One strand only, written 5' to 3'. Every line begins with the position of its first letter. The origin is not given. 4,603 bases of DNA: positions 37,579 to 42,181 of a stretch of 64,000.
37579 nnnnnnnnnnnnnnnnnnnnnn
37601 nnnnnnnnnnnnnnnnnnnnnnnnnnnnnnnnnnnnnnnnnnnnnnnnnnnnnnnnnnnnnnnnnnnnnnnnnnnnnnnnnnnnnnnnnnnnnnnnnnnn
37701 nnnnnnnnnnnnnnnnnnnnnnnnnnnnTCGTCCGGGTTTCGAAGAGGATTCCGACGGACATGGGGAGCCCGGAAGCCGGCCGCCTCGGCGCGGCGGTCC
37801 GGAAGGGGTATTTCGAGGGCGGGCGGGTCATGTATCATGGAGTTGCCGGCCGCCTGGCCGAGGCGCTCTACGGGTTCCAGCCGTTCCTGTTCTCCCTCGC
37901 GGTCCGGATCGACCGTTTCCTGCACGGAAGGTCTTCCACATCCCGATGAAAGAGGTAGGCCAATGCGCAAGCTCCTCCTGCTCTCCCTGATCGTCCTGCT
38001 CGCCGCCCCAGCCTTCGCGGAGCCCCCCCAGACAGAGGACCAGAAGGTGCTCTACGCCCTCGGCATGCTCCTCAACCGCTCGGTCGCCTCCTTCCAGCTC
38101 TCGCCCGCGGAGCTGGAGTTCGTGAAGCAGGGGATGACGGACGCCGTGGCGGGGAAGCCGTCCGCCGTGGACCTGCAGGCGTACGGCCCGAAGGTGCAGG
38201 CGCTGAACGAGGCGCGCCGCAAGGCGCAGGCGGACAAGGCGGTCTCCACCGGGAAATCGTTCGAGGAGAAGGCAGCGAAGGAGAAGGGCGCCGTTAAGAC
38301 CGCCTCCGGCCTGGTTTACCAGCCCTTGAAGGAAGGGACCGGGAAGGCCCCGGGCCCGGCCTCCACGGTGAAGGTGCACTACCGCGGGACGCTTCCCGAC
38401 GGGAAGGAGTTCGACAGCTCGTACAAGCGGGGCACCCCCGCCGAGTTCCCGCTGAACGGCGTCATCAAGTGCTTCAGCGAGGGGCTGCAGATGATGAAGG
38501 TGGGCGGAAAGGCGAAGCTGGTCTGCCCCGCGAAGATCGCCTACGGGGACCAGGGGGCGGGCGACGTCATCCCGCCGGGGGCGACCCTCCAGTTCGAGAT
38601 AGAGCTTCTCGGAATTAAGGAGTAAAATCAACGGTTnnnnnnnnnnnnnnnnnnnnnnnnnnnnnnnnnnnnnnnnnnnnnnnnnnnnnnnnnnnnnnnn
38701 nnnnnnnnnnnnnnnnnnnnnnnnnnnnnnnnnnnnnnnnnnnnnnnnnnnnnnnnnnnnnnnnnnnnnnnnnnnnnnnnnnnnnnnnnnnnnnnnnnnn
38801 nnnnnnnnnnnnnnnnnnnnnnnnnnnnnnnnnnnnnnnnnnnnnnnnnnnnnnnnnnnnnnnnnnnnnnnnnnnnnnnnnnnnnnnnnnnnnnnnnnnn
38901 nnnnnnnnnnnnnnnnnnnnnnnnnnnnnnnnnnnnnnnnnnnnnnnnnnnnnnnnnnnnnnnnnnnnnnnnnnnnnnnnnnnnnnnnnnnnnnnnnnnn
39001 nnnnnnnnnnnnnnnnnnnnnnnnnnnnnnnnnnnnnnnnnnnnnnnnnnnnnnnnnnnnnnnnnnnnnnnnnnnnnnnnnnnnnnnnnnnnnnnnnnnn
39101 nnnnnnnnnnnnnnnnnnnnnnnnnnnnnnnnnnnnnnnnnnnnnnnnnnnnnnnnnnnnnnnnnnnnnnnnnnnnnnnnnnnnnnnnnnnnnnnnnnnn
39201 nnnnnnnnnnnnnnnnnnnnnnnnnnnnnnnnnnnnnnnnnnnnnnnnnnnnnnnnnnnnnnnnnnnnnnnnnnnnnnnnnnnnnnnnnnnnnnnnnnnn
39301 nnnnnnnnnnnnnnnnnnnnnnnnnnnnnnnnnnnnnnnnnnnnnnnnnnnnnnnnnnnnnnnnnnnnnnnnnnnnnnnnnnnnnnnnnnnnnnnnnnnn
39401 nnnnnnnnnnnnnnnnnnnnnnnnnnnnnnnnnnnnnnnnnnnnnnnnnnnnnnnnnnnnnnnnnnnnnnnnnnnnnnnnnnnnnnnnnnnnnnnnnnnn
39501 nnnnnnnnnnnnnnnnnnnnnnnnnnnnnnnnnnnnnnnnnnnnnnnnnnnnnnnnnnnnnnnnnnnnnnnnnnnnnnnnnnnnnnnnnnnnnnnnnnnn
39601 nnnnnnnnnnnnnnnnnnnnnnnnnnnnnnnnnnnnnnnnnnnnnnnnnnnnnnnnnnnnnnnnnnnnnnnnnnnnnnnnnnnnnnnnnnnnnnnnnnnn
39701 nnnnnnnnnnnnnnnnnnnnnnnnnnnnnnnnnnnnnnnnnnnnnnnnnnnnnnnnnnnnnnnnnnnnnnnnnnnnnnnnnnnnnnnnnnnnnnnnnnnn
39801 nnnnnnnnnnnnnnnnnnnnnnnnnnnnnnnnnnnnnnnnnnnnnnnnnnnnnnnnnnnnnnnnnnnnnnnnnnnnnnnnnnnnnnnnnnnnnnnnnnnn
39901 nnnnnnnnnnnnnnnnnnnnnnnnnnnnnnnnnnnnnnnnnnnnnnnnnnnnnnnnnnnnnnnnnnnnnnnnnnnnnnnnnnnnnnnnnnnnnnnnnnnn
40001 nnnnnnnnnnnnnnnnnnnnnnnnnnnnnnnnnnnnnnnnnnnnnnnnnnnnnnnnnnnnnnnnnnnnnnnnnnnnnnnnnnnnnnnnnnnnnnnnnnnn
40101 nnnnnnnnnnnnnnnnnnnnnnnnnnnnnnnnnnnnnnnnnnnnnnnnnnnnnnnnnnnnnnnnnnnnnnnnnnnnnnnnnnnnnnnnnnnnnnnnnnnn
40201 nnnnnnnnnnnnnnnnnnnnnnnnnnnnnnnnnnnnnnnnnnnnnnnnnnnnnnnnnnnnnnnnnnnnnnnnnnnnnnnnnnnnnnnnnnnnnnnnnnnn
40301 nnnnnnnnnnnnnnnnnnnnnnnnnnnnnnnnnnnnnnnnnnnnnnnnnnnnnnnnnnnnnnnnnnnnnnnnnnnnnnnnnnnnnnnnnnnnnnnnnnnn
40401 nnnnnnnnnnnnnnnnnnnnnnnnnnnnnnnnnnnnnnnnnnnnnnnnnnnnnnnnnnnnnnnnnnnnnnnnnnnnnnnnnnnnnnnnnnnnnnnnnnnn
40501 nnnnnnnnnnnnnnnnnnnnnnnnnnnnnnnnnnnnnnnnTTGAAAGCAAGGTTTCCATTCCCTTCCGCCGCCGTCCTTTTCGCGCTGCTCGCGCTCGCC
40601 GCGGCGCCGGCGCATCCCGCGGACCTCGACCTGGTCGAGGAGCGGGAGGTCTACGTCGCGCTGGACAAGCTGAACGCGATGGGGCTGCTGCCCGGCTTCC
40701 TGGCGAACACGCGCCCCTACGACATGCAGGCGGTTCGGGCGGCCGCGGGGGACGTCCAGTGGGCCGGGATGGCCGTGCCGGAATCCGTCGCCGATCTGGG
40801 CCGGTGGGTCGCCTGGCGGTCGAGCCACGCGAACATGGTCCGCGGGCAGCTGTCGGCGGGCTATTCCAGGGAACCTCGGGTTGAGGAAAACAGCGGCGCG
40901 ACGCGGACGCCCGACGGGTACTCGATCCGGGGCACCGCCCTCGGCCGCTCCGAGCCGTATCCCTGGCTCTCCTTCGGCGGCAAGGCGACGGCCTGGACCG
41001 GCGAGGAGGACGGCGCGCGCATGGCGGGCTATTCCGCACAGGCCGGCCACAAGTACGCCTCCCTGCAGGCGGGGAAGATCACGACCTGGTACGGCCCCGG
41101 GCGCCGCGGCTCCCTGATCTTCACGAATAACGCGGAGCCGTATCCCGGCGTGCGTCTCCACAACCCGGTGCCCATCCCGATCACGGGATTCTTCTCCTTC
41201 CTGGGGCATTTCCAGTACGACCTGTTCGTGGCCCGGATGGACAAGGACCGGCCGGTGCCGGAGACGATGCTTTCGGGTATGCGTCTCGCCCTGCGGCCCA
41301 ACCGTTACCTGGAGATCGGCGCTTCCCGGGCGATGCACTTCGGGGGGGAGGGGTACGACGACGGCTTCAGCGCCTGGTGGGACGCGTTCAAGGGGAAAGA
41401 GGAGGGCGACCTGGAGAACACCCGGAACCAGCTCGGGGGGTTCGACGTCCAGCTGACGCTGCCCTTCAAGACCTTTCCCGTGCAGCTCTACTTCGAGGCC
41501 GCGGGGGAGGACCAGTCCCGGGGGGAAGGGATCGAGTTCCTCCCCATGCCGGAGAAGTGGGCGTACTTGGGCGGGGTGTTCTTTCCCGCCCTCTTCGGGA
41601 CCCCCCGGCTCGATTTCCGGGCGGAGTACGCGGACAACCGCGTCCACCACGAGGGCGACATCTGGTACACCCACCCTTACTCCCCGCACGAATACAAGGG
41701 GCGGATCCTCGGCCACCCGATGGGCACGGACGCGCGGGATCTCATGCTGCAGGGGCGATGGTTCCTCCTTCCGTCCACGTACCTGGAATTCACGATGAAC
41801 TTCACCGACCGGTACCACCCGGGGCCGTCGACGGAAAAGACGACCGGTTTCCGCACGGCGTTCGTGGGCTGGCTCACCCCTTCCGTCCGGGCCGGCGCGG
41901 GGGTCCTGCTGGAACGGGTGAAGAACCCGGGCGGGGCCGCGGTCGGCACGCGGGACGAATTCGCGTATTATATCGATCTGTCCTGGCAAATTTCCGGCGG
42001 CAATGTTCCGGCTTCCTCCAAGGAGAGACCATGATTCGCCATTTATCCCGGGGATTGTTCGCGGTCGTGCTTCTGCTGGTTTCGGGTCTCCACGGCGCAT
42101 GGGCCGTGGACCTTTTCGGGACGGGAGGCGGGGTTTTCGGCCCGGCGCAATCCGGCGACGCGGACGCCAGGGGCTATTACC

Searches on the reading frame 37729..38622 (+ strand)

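Call 15: search_protein_families(library=pfam, proteins=[window:37729-38622:+], max_evalue=0.001)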
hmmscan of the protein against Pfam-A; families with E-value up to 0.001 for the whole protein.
window:37729-38622:+ (298 aa): 2 families
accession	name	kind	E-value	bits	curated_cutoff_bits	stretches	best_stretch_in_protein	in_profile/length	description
PF00254.34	FKBP_C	-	9.6e-29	100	21.1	1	208-294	5-94/94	FKBP-type peptidyl-prolyl cis-trans isomerase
PF01346.23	FKBP_N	-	1.7e-11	45.3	22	1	105-198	2-96/97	Domain amino terminal to FKBP-type peptidyl-prolyl isomerase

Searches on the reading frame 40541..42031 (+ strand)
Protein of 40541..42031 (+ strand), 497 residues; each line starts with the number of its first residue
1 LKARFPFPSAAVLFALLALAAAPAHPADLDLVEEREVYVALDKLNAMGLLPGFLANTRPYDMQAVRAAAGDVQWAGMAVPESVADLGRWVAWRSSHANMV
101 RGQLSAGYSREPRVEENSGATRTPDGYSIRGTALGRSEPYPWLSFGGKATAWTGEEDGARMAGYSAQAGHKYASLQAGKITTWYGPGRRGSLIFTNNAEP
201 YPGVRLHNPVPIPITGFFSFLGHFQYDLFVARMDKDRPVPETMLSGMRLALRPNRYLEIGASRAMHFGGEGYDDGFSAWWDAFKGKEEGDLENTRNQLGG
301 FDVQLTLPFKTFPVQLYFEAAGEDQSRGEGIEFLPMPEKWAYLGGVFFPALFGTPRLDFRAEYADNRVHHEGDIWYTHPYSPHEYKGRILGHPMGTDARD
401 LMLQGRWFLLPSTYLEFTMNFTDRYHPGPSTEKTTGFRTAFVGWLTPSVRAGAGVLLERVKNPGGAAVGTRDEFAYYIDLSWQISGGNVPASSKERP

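Call 35: search_protein_families(library=pfam, proteins=[window:40541-42031:+], max_evalue=0.001)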
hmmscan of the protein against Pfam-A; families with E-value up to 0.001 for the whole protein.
seq(497 aa): 1 family
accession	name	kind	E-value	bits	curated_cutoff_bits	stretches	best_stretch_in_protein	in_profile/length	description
PF14052.12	Caps_assemb_Wzi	-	1.8e-68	231.8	30.1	1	160-465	69-383/392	Capsule assembly protein Wzi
